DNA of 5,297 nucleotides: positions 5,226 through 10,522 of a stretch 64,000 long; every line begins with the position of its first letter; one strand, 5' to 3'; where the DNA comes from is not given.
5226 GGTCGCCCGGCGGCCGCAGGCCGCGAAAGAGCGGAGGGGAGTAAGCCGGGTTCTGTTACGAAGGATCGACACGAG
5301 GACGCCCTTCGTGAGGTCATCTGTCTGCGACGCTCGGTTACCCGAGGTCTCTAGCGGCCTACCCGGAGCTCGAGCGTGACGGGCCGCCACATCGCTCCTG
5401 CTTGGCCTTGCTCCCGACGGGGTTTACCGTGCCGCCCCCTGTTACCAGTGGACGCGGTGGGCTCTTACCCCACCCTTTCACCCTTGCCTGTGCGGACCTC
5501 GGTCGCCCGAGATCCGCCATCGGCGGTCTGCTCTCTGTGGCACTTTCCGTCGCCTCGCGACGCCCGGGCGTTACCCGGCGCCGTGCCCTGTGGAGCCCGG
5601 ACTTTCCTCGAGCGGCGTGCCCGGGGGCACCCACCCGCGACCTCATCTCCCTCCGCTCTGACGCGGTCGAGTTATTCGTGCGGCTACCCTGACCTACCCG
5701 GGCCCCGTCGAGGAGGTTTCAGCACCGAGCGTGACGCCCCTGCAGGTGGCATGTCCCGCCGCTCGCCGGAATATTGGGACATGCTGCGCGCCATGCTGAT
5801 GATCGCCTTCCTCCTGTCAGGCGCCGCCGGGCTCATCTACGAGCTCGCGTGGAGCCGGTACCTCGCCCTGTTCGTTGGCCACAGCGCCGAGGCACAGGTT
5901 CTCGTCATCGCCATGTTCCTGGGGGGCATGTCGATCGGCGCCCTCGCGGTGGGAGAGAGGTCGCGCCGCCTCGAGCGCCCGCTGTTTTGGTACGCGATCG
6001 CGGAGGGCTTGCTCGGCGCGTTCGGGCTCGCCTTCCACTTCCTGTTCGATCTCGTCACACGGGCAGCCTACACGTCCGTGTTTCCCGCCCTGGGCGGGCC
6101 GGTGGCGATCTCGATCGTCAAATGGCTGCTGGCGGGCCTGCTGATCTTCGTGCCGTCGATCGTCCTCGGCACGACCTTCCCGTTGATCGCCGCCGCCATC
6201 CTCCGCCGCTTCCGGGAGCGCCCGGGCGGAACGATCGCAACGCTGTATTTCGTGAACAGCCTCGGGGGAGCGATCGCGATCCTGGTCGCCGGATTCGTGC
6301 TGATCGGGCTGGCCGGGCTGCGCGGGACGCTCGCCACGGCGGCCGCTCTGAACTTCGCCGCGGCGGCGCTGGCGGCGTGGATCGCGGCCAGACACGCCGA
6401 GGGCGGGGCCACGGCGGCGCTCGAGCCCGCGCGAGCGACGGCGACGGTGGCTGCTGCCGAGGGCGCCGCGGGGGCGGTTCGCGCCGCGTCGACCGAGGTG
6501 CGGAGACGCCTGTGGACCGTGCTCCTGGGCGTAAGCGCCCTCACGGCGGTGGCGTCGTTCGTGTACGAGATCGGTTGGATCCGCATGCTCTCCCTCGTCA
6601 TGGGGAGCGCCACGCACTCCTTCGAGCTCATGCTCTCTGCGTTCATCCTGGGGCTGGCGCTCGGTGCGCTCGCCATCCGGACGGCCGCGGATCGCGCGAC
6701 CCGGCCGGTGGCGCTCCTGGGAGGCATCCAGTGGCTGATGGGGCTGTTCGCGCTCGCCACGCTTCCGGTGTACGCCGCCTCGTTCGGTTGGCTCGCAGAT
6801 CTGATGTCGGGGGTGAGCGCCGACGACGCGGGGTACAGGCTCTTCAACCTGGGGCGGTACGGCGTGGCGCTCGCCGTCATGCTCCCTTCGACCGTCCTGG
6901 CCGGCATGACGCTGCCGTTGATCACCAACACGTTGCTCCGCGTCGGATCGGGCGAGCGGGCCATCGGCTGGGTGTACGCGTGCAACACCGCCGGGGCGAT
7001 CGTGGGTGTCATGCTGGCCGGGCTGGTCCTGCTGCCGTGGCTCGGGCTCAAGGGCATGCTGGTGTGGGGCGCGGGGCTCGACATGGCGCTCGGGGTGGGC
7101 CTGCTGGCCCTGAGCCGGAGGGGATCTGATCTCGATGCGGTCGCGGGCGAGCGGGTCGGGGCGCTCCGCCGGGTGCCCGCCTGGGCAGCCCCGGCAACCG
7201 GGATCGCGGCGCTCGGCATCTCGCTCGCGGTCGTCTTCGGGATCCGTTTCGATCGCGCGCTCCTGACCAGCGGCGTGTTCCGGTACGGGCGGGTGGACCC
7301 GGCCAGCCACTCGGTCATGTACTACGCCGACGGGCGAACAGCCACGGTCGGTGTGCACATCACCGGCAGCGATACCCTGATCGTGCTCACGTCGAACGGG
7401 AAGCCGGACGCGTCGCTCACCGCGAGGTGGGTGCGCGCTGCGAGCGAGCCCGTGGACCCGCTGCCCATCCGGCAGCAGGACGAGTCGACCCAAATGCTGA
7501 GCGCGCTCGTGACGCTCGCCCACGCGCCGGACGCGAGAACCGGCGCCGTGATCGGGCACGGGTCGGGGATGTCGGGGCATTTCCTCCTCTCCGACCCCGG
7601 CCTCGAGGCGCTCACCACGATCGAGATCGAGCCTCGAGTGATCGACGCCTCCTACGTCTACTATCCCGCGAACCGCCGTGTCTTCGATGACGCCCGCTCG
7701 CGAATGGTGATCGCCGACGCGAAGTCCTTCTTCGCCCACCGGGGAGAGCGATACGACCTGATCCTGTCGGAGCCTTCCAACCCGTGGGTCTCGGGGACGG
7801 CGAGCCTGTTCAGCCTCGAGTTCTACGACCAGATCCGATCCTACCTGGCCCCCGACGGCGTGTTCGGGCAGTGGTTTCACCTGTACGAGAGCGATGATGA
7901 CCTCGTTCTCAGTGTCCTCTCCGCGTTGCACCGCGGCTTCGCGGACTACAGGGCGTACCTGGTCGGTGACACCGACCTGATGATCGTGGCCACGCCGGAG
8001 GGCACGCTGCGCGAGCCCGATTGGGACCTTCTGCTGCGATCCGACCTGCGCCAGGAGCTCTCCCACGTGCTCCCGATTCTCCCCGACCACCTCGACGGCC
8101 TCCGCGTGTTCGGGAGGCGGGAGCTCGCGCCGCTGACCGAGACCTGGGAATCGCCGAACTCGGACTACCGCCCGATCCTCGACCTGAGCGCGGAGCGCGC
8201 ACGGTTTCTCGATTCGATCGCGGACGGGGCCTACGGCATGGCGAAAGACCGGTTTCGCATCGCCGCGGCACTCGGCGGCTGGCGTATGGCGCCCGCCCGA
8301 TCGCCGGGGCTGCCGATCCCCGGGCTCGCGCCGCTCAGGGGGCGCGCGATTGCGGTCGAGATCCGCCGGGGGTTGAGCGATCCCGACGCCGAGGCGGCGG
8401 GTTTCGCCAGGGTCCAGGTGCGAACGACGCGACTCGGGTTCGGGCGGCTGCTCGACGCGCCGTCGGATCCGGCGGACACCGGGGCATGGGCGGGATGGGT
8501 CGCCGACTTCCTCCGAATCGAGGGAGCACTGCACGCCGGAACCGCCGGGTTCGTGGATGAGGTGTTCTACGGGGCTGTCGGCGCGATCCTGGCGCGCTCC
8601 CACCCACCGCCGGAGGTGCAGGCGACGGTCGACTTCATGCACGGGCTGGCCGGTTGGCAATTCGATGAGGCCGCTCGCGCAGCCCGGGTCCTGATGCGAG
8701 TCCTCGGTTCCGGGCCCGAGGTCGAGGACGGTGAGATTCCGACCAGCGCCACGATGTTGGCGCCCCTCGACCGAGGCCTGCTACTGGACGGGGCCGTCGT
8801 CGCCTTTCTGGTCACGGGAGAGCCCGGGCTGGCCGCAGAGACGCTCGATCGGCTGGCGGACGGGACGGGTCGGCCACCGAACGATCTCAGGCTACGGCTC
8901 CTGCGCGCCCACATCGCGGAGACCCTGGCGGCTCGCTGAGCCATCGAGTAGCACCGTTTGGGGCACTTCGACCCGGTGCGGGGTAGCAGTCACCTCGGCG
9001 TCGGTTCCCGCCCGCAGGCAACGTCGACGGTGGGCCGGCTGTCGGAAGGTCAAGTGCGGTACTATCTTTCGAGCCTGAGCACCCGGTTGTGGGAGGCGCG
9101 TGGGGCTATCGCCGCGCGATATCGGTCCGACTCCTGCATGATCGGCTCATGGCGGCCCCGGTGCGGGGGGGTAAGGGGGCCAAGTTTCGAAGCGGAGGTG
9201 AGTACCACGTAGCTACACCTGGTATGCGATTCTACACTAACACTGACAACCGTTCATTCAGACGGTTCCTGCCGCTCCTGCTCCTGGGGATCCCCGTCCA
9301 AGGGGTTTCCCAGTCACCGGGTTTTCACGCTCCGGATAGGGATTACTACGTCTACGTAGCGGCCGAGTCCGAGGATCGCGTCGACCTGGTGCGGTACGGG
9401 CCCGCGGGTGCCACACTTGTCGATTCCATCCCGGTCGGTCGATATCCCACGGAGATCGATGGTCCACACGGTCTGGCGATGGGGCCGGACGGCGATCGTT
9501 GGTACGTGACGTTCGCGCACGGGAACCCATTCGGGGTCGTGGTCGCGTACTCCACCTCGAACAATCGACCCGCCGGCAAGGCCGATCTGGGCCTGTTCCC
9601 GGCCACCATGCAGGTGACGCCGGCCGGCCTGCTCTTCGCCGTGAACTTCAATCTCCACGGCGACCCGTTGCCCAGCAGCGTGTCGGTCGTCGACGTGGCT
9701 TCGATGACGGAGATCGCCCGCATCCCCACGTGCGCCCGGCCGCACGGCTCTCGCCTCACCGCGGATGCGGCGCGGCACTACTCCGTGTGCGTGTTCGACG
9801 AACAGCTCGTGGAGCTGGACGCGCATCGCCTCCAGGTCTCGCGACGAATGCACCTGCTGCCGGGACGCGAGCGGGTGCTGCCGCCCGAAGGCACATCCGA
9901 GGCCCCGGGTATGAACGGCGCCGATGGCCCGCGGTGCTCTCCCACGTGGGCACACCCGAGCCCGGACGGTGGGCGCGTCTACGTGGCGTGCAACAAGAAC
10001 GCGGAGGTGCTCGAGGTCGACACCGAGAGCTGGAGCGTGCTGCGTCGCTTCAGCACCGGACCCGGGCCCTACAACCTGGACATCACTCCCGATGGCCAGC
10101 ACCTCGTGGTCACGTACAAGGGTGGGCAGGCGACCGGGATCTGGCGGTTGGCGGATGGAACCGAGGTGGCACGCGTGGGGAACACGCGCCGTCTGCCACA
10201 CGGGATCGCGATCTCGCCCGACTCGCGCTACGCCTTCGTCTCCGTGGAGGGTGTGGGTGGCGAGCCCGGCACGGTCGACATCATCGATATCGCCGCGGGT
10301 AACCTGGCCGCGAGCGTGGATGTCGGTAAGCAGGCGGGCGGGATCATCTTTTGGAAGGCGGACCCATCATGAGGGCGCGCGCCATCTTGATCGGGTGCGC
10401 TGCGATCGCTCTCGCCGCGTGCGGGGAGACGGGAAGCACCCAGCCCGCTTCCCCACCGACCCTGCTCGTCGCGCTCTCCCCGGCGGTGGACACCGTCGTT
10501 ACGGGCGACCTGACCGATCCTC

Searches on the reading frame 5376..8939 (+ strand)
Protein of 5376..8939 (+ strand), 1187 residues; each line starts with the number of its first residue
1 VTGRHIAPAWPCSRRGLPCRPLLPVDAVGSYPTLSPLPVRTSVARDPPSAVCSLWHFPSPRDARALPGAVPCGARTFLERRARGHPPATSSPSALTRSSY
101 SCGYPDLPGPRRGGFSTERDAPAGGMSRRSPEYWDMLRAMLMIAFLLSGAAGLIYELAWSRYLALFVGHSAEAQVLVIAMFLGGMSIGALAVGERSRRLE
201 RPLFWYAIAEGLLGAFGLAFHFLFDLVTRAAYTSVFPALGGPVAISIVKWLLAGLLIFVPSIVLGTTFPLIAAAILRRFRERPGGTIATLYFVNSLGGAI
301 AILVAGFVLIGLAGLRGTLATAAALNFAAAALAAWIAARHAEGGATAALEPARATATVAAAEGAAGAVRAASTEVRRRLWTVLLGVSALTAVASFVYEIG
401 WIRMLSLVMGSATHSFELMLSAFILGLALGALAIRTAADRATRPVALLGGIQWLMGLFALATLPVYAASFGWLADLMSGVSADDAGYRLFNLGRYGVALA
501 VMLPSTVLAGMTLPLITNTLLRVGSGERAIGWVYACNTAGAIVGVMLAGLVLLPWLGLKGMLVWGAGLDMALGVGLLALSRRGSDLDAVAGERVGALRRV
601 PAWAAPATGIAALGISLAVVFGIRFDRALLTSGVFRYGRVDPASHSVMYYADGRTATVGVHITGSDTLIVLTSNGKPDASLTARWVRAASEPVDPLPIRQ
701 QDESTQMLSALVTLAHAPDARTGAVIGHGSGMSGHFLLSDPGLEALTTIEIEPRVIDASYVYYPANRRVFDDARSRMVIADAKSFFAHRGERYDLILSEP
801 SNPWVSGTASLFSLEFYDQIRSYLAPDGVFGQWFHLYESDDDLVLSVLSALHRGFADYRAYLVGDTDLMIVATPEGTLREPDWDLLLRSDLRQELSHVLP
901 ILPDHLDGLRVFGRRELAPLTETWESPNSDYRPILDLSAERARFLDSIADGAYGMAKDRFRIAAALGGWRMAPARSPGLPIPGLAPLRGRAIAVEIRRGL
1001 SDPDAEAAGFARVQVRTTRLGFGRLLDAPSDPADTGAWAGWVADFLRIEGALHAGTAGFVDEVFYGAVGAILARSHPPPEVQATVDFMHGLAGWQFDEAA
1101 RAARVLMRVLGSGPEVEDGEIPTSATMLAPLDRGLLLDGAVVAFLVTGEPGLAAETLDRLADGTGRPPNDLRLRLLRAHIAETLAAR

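Call 10: search_protein_families(library=pfam, proteins=[window:5376-8939:+], max_evalue=0.001)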
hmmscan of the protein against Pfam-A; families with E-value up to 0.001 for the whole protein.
window:5376-8939:+ (1187 aa): 1 family
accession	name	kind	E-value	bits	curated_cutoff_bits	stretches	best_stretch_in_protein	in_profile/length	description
PF01564.23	Spermine_synth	-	8.3e-12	45.5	22.9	1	707-832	7-130/186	Spermine/spermidine synthase domain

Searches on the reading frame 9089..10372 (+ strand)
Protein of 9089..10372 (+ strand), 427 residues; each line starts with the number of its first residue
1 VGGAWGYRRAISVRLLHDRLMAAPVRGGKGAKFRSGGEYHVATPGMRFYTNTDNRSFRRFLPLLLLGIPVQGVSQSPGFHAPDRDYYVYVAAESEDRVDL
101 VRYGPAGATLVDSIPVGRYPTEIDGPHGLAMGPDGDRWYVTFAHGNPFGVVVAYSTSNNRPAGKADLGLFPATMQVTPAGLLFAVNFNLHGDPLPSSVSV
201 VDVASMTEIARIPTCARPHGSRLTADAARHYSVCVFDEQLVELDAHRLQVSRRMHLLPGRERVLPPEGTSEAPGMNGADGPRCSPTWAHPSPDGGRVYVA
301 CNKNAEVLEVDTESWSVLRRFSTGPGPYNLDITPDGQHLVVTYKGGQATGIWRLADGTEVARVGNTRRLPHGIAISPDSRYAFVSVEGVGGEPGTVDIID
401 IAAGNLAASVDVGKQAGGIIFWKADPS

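Call 71: search_protein_families(library=pfam, proteins=[window:9089-10372:+], max_evalue=0.001)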
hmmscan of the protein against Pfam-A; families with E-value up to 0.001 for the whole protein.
window:9089-10372:+ (427 aa): 2 families
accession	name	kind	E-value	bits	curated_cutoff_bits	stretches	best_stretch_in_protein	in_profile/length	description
PF21783.3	YNCE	-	1.5e-06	28.3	27.1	0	297-381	42-125/339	YNCE-like beta-propeller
PF02239.22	Cytochrom_D1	-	0.00054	19.1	25.5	0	197-254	16-73/368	Cytochrome D1 heme domain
